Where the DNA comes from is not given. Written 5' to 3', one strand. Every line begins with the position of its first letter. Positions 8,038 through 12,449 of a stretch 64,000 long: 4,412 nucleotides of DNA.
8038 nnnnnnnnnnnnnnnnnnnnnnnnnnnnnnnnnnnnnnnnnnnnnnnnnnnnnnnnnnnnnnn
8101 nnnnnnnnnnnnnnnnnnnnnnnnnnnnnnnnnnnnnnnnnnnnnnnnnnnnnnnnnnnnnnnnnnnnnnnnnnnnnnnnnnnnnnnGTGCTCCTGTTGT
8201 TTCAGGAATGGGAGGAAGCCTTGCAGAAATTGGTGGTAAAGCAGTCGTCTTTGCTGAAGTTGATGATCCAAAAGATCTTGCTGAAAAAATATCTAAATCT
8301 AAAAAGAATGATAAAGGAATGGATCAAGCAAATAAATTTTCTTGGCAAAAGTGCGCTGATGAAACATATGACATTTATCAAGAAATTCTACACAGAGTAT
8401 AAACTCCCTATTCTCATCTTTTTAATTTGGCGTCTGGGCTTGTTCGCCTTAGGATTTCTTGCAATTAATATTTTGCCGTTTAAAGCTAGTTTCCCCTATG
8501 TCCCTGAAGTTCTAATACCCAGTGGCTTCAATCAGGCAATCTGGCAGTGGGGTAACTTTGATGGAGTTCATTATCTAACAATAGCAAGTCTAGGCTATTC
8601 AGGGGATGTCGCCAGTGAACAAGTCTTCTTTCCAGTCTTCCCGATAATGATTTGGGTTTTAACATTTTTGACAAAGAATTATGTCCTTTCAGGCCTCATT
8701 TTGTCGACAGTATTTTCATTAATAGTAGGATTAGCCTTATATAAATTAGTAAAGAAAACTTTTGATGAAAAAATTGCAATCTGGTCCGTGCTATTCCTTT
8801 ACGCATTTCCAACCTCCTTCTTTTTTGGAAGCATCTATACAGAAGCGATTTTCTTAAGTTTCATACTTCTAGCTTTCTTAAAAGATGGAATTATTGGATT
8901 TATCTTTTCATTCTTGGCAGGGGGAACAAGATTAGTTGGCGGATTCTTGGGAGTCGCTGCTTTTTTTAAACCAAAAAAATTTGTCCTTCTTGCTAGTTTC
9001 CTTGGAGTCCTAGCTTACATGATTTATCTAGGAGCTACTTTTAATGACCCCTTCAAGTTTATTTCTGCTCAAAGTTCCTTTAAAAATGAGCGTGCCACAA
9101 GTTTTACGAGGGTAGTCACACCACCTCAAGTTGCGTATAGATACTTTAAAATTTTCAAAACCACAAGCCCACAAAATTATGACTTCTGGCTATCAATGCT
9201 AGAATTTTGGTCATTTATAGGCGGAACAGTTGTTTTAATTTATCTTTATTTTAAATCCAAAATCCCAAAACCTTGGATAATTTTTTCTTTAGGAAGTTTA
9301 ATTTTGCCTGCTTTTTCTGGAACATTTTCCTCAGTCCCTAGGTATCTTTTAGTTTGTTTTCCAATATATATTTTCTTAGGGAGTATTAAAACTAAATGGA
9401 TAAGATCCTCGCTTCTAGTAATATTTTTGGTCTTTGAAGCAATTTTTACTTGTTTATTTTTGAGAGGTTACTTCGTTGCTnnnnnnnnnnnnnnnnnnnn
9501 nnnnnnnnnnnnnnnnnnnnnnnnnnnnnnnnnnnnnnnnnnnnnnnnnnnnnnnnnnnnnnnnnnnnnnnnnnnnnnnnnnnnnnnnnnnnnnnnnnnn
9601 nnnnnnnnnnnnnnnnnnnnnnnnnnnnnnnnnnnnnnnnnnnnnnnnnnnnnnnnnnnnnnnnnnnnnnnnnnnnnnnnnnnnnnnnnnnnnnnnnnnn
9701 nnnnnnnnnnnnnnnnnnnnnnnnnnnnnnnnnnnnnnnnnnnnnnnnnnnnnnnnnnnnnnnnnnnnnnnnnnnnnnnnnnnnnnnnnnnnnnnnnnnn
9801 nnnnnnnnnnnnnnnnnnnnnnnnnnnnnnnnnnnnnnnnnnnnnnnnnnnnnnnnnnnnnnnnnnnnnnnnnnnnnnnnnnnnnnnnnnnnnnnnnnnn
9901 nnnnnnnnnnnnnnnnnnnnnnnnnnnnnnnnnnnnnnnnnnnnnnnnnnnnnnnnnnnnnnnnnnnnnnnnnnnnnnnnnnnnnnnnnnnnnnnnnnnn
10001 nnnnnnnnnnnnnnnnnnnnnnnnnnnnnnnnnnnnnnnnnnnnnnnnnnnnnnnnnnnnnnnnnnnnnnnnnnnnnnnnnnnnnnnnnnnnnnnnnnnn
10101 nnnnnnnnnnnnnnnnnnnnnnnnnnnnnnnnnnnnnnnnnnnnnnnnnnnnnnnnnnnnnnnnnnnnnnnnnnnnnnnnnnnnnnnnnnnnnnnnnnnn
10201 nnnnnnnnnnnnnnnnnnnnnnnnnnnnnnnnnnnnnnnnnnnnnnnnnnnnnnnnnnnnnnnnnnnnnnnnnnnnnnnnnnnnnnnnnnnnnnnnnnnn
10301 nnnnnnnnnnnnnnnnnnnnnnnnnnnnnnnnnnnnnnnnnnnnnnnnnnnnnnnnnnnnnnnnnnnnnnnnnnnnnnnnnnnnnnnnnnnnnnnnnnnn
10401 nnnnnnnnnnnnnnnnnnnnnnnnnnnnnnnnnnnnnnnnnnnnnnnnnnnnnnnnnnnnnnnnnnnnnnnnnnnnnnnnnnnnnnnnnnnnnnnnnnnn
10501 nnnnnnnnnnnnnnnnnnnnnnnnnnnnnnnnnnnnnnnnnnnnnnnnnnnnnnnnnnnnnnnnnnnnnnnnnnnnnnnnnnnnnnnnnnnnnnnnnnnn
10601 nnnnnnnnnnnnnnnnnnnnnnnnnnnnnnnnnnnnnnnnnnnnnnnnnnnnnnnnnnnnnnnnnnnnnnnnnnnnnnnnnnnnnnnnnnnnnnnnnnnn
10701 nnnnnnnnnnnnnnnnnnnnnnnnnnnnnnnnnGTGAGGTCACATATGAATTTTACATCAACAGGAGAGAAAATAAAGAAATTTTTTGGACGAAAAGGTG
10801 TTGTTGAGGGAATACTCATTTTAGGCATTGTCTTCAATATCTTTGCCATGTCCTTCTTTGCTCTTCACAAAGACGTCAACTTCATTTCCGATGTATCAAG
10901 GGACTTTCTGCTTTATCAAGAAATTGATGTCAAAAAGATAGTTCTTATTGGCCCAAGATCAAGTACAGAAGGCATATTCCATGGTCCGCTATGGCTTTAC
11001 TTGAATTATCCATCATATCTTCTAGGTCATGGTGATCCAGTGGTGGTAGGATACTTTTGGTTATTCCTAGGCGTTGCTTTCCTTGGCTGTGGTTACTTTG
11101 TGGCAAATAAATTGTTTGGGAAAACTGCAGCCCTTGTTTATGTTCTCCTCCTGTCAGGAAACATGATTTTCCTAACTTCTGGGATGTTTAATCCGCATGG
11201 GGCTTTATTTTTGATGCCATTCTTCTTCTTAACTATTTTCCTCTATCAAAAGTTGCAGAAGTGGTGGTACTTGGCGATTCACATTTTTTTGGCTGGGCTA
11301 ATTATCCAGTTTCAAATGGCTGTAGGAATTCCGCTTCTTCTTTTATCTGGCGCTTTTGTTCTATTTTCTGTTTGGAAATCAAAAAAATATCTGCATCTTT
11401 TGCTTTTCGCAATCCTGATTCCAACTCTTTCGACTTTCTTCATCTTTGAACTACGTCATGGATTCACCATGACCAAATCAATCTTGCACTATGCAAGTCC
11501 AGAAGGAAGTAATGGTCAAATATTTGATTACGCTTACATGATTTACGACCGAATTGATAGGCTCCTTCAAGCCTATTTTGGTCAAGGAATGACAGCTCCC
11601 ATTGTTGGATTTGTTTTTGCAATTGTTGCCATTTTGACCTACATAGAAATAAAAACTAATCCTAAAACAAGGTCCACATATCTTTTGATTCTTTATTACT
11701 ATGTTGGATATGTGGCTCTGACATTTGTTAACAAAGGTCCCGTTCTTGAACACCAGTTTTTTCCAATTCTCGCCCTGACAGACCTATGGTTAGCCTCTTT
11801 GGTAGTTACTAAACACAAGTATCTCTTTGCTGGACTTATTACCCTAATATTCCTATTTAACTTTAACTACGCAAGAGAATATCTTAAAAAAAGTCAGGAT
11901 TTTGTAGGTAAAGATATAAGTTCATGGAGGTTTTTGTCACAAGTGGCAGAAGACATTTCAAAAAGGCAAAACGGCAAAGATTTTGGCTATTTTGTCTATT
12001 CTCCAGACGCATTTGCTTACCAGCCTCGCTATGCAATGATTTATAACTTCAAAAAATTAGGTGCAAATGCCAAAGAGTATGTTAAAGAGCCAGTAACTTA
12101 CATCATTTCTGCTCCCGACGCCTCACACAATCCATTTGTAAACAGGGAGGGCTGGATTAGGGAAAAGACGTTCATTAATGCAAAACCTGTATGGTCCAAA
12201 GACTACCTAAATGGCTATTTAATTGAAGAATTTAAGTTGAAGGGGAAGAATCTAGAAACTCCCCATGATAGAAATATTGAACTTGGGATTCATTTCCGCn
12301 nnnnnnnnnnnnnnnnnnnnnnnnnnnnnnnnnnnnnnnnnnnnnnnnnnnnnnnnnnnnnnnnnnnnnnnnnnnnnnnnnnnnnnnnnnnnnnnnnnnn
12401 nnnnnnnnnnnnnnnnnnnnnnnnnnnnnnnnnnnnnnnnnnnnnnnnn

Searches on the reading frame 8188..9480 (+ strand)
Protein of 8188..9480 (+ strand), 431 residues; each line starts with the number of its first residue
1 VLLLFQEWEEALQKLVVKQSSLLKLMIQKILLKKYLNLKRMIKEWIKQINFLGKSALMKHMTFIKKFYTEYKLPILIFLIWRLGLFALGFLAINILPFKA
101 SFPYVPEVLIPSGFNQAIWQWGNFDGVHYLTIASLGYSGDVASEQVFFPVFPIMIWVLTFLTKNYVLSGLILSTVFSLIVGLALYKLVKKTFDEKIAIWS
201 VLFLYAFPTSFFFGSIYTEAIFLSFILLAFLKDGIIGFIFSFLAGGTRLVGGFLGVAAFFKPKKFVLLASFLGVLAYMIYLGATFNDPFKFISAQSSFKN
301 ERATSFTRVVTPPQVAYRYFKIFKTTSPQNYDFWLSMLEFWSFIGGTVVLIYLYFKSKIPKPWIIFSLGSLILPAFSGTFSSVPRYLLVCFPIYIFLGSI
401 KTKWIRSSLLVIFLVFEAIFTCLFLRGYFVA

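Call 23: search_protein_families(library=pfam, proteins=[window:8188-9480:+], max_evalue=0.0001)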
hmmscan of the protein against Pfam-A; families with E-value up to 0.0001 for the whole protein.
window:8188-9480:+ (431 aa): 0 families

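Call 49: search_protein_families(library=pfam, proteins=[window:8188-9480:+], max_evalue=10)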
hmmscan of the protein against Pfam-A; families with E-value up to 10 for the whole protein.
window:8188-9480:+ (431 aa): 1 family
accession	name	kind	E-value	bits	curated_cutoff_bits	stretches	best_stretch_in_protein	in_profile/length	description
PF13231.12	PMT_2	-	0.00062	20.4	26.1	1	149-291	4-144/160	Dolichyl-phosphate-mannose-protein mannosyltransferase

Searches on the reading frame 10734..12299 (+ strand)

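Call 23: search_protein_families(library=pfam, proteins=[window:10734-12299:+], max_evalue=0.0001)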
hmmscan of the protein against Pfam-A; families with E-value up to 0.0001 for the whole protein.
window:10734-12299:+ (522 aa): 0 families

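Call 49: search_protein_families(library=pfam, proteins=[window:10734-12299:+], max_evalue=10)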
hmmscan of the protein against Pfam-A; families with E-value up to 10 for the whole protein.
window:10734-12299:+ (522 aa): 2 families
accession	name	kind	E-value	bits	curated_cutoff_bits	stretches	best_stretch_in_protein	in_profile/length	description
PF13231.12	PMT_2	-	0.00036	21.2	26.1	1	103-229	22-152/160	Dolichyl-phosphate-mannose-protein mannosyltransferase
PF24416.1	DUF7548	-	0.097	13.1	27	1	267-333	25-94/137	Family of unknown function (DUF7548)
